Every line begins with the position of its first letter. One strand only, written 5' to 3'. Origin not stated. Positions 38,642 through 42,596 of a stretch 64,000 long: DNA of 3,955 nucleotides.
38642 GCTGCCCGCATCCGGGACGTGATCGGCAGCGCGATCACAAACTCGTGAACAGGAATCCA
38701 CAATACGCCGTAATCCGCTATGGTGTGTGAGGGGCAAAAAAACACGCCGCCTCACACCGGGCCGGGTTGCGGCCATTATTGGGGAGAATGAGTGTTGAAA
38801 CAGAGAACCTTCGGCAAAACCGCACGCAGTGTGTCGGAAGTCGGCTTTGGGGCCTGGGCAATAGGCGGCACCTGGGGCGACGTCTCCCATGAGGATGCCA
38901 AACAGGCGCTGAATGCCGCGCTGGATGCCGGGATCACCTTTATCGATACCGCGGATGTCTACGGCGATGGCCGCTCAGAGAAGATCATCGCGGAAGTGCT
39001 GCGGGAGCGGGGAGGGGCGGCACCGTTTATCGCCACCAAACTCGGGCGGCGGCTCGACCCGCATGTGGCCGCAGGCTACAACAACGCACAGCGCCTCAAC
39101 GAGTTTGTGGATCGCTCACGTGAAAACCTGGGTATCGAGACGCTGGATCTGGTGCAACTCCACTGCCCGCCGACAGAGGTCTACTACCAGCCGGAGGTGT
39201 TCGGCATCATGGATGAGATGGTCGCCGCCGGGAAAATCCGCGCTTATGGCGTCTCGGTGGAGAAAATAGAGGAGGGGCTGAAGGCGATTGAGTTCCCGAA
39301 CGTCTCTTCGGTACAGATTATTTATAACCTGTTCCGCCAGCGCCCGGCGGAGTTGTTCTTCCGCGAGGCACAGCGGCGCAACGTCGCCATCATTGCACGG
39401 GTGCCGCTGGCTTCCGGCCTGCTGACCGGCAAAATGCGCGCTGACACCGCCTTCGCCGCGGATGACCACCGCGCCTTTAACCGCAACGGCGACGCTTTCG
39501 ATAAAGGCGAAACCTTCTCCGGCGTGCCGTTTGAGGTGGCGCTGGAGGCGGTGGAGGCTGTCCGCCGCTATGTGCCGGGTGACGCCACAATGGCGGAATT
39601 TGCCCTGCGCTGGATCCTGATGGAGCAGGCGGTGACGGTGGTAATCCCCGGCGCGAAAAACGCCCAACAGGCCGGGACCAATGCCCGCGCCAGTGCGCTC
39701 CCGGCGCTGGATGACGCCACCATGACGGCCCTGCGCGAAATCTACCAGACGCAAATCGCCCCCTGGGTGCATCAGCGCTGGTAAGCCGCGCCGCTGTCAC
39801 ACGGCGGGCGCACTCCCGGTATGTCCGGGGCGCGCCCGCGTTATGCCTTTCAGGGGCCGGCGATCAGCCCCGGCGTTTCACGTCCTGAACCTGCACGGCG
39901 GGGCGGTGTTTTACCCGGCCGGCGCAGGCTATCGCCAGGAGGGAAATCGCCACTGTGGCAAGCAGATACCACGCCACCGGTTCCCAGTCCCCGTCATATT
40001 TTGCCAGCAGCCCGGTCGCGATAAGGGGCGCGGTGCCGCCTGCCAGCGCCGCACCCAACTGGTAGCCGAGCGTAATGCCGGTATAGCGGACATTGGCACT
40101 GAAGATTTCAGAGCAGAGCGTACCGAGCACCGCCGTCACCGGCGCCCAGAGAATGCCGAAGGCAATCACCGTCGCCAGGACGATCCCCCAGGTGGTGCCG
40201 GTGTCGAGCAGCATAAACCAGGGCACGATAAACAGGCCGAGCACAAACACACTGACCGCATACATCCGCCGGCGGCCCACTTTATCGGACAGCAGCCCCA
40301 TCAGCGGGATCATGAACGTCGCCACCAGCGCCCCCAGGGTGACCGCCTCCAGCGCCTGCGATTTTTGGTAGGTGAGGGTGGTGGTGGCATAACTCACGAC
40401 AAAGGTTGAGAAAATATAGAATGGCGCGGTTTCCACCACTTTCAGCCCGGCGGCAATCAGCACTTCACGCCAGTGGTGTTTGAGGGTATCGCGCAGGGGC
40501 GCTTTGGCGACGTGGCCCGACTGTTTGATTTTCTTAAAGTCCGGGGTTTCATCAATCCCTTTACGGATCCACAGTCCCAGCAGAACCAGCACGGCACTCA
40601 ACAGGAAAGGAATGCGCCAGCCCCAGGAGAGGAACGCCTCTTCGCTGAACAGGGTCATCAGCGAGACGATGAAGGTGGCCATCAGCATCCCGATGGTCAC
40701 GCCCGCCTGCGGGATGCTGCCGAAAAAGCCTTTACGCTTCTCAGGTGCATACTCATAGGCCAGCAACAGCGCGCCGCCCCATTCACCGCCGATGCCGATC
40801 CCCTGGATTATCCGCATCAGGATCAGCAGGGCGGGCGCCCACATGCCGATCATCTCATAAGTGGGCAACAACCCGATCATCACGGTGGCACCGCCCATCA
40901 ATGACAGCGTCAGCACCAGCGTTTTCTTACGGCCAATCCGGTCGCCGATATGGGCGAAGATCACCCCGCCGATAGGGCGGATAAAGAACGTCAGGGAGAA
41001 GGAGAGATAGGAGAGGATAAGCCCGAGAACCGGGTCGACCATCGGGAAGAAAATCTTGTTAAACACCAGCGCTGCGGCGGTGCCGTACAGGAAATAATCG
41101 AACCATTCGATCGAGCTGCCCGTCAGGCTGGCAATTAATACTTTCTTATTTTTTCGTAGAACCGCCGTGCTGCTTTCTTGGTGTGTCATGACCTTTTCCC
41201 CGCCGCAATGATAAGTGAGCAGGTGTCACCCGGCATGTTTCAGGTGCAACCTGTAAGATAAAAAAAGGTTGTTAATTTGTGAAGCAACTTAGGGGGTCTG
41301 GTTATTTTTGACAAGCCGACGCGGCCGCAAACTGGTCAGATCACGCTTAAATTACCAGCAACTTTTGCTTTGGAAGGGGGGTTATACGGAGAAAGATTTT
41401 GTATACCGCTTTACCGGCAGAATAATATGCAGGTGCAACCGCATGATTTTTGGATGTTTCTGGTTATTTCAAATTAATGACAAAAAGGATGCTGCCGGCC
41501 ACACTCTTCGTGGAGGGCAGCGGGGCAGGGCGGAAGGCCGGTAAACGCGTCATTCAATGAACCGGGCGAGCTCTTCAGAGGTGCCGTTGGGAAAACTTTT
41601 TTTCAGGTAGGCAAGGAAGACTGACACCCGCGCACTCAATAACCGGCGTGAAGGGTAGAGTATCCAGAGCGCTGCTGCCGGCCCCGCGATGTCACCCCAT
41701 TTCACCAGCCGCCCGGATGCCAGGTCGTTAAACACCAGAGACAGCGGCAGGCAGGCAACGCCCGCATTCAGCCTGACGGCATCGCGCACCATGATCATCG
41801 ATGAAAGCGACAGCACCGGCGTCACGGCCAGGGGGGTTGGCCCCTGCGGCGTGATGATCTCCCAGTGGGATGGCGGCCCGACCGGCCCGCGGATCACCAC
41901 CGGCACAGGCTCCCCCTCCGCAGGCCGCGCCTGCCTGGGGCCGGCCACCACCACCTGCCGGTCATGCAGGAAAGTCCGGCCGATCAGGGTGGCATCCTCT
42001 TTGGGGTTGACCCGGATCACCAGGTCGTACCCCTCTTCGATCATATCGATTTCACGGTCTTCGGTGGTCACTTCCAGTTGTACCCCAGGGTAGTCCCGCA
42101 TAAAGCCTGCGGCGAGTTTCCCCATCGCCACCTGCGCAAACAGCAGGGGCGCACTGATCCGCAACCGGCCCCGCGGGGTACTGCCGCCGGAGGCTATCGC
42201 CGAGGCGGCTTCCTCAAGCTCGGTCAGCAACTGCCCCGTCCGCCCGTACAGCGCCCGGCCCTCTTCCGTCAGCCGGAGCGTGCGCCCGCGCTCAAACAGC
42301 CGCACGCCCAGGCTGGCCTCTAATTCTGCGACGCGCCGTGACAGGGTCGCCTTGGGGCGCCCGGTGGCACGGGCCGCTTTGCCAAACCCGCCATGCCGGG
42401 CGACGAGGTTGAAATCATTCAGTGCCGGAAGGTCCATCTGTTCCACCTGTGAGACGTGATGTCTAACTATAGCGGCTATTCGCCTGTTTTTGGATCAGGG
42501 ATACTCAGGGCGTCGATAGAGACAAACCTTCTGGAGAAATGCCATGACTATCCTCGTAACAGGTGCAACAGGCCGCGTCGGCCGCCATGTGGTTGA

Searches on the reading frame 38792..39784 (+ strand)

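Call 72: search_protein_families(library=pfam, proteins=[window:38792-39784:+])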
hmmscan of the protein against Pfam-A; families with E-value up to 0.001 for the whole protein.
window:38792-39784:+ (330 aa): 1 family
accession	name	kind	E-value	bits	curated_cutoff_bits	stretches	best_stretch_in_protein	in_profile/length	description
PF00248.27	Aldo_ket_red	-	1.7e-64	218.2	24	1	16-318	1-290/291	Aldo/keto reductase family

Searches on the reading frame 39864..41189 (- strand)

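Call 72: search_protein_families(library=pfam, proteins=[window:39864-41189:-])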
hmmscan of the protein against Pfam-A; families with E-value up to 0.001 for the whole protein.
window:39864-41189:- (441 aa): 3 families
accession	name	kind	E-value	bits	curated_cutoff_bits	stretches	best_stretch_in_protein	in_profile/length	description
PF07690.21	MFS_1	-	9.4e-38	130.4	33.4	2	45-383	13-346/347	Major Facilitator Superfamily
PF00083.30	Sugar_tr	-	1.1e-32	114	22.3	2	17-232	2-211/452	Sugar (and other) transporter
PF13347.12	MFS_2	-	1.7e-07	30.6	27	1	161-367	140-347/427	MFS/sugar transport protein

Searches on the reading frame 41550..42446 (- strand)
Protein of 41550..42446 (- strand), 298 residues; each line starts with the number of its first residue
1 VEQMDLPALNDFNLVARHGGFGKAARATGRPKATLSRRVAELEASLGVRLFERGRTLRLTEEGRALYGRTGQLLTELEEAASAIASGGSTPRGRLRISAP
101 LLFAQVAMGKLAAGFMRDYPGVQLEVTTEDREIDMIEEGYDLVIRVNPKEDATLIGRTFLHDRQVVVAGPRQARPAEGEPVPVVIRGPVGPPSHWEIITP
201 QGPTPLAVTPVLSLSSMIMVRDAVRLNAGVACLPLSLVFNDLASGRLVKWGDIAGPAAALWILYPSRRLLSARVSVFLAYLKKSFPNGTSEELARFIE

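Call 72: search_protein_families(library=pfam, proteins=[window:41550-42446:-])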
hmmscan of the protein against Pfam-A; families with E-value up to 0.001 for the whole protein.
window:41550-42446:- (298 aa): 2 families
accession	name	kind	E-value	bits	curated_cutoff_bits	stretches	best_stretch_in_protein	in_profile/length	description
PF03466.25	LysR_substrate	-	2.8e-32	112.2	28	1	90-285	3-208/209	LysR substrate binding domain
PF00126.33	HTH_1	-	3.3e-17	62.6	26.6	1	9-64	4-60/60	Bacterial regulatory helix-turn-helix protein, lysR family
